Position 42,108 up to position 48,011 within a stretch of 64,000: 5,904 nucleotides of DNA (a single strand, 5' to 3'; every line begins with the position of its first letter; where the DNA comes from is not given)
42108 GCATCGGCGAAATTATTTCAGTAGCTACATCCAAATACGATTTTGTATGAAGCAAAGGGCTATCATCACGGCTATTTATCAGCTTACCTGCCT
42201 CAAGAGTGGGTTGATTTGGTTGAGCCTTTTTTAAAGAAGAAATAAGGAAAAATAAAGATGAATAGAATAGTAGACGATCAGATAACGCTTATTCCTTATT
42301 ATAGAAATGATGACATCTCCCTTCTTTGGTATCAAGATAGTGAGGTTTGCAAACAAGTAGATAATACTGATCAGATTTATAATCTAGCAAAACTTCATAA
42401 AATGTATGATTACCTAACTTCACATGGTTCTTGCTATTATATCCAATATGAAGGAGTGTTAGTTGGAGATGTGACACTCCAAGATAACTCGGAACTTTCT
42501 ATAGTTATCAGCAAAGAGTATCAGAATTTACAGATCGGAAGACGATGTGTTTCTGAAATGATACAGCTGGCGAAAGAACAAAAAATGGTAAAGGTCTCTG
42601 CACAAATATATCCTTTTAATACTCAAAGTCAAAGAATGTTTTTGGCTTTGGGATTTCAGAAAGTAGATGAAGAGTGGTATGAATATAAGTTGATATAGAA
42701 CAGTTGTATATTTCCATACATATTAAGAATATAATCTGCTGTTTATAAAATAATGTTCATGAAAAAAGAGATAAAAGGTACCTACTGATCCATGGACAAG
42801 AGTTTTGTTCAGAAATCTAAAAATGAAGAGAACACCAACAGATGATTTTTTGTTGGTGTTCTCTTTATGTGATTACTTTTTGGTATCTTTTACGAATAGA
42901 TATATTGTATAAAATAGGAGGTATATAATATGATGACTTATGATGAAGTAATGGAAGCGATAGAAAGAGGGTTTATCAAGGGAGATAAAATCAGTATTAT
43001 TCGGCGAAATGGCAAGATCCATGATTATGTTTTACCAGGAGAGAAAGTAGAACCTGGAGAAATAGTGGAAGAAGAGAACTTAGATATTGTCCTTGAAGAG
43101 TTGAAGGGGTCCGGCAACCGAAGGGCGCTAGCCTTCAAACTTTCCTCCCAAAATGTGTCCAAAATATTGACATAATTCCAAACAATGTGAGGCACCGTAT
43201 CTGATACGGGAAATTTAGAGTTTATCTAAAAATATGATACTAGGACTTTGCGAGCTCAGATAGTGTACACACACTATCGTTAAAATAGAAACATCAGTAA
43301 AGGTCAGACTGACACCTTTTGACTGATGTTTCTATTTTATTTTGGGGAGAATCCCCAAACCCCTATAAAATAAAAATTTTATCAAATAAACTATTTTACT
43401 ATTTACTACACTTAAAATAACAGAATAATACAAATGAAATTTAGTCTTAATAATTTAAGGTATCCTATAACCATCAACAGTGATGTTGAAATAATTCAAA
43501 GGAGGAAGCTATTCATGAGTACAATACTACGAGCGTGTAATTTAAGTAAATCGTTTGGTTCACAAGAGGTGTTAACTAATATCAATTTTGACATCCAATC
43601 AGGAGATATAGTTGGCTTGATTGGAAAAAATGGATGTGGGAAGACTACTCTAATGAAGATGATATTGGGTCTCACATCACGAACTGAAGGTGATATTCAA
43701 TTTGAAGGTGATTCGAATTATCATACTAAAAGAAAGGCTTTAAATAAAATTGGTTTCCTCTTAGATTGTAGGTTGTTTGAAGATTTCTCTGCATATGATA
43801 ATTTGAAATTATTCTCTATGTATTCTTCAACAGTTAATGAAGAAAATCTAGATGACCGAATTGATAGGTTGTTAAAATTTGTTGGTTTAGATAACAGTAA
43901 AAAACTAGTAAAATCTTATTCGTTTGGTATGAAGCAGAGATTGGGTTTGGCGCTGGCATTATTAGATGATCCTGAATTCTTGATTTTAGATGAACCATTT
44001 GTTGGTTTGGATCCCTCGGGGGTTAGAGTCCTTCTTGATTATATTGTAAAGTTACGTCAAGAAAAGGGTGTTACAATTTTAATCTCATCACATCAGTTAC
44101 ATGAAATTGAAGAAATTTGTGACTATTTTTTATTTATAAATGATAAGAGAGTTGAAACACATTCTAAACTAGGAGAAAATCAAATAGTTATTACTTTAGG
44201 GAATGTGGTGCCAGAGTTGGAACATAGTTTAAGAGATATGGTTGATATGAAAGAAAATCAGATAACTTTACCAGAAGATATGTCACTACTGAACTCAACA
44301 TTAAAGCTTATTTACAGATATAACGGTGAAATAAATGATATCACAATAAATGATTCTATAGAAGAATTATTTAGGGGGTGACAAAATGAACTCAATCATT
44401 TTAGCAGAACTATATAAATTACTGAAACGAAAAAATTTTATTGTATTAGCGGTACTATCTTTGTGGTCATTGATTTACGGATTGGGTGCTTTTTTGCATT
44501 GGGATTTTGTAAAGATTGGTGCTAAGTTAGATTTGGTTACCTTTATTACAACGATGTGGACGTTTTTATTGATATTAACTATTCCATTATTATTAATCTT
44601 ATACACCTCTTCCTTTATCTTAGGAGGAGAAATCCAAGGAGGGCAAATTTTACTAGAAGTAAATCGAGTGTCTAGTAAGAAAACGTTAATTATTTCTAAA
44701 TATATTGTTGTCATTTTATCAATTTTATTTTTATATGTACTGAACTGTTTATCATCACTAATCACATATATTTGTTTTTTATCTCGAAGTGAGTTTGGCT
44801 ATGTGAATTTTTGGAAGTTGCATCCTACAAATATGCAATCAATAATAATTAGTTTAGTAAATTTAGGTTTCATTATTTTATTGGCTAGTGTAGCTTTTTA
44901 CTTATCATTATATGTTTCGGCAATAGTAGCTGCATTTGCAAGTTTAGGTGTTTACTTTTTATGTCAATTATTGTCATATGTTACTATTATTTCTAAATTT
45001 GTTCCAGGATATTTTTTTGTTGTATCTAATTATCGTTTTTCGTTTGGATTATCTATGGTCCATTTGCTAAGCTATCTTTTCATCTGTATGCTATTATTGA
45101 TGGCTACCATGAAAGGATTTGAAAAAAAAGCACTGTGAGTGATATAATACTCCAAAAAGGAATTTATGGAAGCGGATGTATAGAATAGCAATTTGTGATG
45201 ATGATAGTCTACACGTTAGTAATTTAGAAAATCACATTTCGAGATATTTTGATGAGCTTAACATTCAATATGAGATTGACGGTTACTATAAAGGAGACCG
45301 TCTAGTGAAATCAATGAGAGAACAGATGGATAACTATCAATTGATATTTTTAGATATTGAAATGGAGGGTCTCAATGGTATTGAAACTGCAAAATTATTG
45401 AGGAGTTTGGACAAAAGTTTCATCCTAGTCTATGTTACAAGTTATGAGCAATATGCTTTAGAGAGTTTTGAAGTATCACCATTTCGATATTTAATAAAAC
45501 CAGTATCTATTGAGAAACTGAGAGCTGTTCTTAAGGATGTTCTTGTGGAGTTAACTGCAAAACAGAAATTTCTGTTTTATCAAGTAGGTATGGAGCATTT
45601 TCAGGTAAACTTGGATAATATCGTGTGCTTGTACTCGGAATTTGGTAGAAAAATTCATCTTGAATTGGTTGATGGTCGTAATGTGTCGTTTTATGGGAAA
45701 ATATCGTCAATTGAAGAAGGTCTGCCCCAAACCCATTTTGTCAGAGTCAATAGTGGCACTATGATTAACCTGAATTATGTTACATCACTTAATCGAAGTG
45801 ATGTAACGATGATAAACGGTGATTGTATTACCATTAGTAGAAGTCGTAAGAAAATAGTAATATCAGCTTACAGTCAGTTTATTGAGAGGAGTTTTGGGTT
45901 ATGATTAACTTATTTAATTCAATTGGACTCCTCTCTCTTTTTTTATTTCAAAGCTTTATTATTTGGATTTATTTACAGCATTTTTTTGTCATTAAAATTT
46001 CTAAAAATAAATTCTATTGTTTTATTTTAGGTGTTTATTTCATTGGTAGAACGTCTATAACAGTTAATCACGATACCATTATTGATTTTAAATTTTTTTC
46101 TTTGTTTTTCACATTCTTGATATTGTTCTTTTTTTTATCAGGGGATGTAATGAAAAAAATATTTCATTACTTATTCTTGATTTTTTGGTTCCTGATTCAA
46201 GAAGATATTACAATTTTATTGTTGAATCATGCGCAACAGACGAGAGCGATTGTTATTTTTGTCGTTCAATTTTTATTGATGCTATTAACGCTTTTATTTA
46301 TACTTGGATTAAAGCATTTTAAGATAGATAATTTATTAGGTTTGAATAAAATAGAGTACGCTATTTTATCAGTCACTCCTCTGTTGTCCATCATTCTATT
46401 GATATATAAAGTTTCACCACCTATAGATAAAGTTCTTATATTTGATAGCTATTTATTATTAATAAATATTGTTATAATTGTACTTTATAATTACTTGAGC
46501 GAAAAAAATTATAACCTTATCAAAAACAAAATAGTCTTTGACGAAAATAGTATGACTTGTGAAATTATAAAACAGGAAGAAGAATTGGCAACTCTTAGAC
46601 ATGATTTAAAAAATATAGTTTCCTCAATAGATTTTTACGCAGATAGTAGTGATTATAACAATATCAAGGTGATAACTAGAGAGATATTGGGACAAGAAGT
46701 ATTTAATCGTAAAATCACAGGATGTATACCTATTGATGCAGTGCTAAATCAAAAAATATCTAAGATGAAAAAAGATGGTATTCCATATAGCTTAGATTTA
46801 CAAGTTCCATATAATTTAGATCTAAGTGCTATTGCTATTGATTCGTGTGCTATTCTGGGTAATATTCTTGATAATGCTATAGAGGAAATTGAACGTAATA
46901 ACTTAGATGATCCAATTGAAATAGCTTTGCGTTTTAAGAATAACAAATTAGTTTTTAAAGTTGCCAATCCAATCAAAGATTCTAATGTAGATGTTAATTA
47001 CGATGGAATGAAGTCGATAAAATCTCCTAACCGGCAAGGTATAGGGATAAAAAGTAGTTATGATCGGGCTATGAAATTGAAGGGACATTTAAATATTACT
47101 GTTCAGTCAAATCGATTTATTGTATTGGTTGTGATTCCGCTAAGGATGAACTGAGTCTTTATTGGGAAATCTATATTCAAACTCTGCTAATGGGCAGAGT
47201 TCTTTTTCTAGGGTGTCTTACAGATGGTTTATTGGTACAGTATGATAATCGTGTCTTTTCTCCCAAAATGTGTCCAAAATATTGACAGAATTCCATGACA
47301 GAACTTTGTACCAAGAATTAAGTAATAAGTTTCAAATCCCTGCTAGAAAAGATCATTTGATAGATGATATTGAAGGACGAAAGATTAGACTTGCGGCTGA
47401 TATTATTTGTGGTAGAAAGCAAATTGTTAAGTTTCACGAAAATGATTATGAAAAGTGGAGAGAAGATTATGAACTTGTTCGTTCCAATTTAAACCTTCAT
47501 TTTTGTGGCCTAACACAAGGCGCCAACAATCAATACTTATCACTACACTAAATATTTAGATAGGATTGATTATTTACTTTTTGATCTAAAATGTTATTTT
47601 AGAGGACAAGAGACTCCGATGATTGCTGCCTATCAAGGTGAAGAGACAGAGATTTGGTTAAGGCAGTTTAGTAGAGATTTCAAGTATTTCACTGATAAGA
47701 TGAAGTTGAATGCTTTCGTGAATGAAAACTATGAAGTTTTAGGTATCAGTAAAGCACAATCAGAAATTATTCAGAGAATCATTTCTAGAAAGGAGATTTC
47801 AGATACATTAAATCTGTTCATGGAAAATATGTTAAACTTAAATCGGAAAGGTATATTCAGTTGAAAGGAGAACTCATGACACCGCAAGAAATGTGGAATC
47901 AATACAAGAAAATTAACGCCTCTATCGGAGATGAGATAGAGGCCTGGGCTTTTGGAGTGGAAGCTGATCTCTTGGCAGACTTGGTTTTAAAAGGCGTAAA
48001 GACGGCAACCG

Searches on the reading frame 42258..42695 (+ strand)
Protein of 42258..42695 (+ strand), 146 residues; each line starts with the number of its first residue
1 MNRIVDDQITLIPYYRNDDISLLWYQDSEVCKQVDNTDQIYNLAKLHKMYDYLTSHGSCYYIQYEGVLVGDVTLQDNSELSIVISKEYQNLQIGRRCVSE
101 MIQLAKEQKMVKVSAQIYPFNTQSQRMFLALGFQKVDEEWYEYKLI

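Call 8: search_protein_families(library=pfam, proteins=[window:42258-42695:+], max_evalue=0.1)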
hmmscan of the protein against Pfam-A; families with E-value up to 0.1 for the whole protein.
window:42258-42695:+ (146 aa): 8 families
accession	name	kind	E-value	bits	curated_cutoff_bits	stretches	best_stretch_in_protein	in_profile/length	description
PF00583.31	Acetyltransf_1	-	1.1e-09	39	20.7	1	47-133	22-116/116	Acetyltransferase (GNAT) family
PF13302.13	Acetyltransf_3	-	1.9e-08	35.5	25.4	1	9-134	2-138/138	Acetyltransferase (GNAT) domain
PF13673.13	Acetyltransf_10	-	2.1e-06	28.2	23.6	1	41-141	14-115/128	Acetyltransferase (GNAT) domain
PF08445.16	FR47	-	7e-06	26.4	22.1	1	70-139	14-83/86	FR47-like protein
PF13508.13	Acetyltransf_7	-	1.8e-05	25.5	27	1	57-135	3-84/84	Acetyltransferase (GNAT) domain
PF13420.13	Acetyltransf_4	-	0.00011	22.8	24.3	1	23-137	14-138/155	Acetyltransferase (GNAT) domain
PF05606.16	DUF777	-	0.005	17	25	1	77-128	46-98/135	Borrelia burgdorferi protein of unknown function (DUF777)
PF08444.16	Gly_acyl_tr_C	-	0.061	14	27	0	65-144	7-86/89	Aralkyl acyl-CoA:amino acid N-acyltransferase, C-terminal region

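Call 9: search_protein_families(library=ncbifam, proteins=[window:42258-42695:+], max_evalue=0.1)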
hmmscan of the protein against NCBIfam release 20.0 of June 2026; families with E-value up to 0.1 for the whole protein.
window:42258-42695:+ (146 aa): 12 families
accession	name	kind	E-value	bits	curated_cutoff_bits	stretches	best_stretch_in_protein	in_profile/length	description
NF040503.1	resist_ArsN1a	equivalog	1.1e-08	35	170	1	78-136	78-136/159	arsinothricin resistance N-acetyltransferase ArsN1 family A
TIGR01575.1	rimI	equivalog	5.1e-07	29.9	86.4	1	55-138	29-117/132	ribosomal protein S18-alanine N-acetyltransferase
NF005840.0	PRK07757.1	equivalog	0.0003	20.7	154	1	81-140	71-125/153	N-acetyltransferase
NF007025.1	PRK09491.1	equivalog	0.00049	20.1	173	1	70-137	56-123/145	ribosomal protein S18-alanine N-acetyltransferase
NF040501.1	resist_ArsN2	equivalog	0.0014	18.2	125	1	81-137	53-105/133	arsenic resistance N-acetyltransferase ArsN2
NF043067.1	AAC_6p_group_E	equivalog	0.003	17.4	140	1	82-137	76-131/140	aminoglycoside 6'-N-acetyltransferase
NF002959.0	PRK03624.1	equivalog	0.011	15.5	124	1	82-138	78-134/147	GNAT family acetyltransferase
NF003641.0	PRK05279.1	equivalog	0.013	14.3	344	1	79-139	361-418/441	amino-acid N-acetyltransferase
NF007853.0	PRK10562.1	equivalog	0.048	13.9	125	1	58-142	49-129/146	N-acetyltransferase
NF033078.2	AAC_6p_Ia_fam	equivalog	0.049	13.5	265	0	79-112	77-111/181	AAC(6')-Ia family aminoglycoside 6'-N-acetyltransferase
NF040504.1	resist_ArsN1b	equivalog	0.05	13.4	210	1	77-137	77-137/159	arsinothricin resistance N-acetyltransferase ArsN1 family B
NF005921.0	PRK07922.1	equivalog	0.09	12.4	180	0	75-139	69-129/170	amino-acid N-acetyltransferase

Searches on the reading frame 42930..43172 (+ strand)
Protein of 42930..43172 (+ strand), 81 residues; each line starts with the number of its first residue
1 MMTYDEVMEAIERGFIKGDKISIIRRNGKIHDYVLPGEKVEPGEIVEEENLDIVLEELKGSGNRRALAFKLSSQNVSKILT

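Call 8: search_protein_families(library=pfam, proteins=[window:42930-43172:+], max_evalue=0.1)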
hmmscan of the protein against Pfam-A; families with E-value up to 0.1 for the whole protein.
window:42930-43172:+ (81 aa): 2 families
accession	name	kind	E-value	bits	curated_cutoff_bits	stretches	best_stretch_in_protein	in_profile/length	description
PF24313.1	Paratox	-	3e-24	84.9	27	1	1-59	1-59/59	Paratox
PF24684.1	Vgb_lyase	-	0.075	12.3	50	1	18-50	243-275/290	Virginiamycin B lyase family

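Call 9: search_protein_families(library=ncbifam, proteins=[window:42930-43172:+], max_evalue=0.1)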
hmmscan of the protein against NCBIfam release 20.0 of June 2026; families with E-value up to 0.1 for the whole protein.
window:42930-43172:+ (81 aa): 1 family
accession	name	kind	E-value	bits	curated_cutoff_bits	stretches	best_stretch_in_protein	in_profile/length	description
NF000022.1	stregra_B_VgbA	exception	0.011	14.9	600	1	19-61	78-120/299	streptogramin B lyase Vgb(A)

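Call 76: find_encoding_contigs(protein=window:42930-43172:+, flank=4000, max_places=4)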
Protein window:42930-43172:+ (81 aa): 24 contigs read that carry it; 4 places shown.
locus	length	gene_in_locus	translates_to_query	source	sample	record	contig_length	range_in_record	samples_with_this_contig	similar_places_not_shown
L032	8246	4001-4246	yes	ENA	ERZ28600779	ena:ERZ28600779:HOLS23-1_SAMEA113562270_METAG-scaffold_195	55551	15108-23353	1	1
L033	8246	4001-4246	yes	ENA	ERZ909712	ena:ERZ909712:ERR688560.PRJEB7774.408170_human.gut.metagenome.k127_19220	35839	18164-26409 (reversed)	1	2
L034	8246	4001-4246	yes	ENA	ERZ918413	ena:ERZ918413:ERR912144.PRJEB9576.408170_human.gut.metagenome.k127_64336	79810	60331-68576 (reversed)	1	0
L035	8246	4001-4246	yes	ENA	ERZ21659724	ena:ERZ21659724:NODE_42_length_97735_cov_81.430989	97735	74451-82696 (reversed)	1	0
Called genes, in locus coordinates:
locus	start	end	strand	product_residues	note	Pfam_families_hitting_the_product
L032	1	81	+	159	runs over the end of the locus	-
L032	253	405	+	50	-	-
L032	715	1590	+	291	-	PF01636:APH, PF03881:Fructosamin_kin (weak)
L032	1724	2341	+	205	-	PF08713:DNA_alkylation, PF02985:HEAT (faint), PF13646:HEAT_2 (weak)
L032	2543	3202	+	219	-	PF00561:Abhydrolase_1, PF12146:Hydrolase_4, PF12697:Abhydrolase_6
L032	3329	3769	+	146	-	PF13302:Acetyltransf_3, PF00583:Acetyltransf_1, PF13673:Acetyltransf_10 (weak), PF13508:Acetyltransf_7 (faint), PF08445:FR47 (weak)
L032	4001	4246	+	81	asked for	PF24313:Paratox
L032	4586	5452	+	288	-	PF13175:AAA_15 (faint), PF00005:ABC_tran, PF13304:AAA_21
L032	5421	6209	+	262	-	-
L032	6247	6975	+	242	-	PF00072:Response_reg, PF04397:LytTR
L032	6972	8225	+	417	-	PF14501:HATPase_c_5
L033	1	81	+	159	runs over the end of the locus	-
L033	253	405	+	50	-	-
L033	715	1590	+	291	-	PF01636:APH, PF03881:Fructosamin_kin (weak)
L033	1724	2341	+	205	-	PF08713:DNA_alkylation, PF02985:HEAT (faint), PF13646:HEAT_2 (weak)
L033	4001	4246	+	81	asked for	PF24313:Paratox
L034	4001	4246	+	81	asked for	PF24313:Paratox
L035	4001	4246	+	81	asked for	PF24313:Paratox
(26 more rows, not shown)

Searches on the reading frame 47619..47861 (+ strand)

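Call 8: search_protein_families(library=pfam, proteins=[window:47619-47861:+], max_evalue=0.1)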
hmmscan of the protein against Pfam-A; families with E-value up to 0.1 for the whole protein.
window:47619-47861:+ (81 aa): 1 family
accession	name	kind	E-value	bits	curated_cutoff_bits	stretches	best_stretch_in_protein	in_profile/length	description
PF14269.12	Arylsulfotran_2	-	0.062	13.1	27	1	9-68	194-253/301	Arylsulfotransferase (ASST)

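Call 9: search_protein_families(library=ncbifam, proteins=[window:47619-47861:+], max_evalue=0.1)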
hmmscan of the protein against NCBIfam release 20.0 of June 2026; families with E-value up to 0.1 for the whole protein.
window:47619-47861:+ (81 aa): 1 family
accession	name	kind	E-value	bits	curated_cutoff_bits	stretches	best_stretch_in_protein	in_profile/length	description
NF001058.0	PRK00117.4-1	equivalog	0.0093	16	194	1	17-70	102-155/214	recombination regulator RecX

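Call 29: search_protein_families(library=phrogs, proteins=[window:47619-47861:+], max_evalue=0.01)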
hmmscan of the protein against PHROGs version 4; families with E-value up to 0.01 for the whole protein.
window:47619-47861:+ (81 aa): 0 families
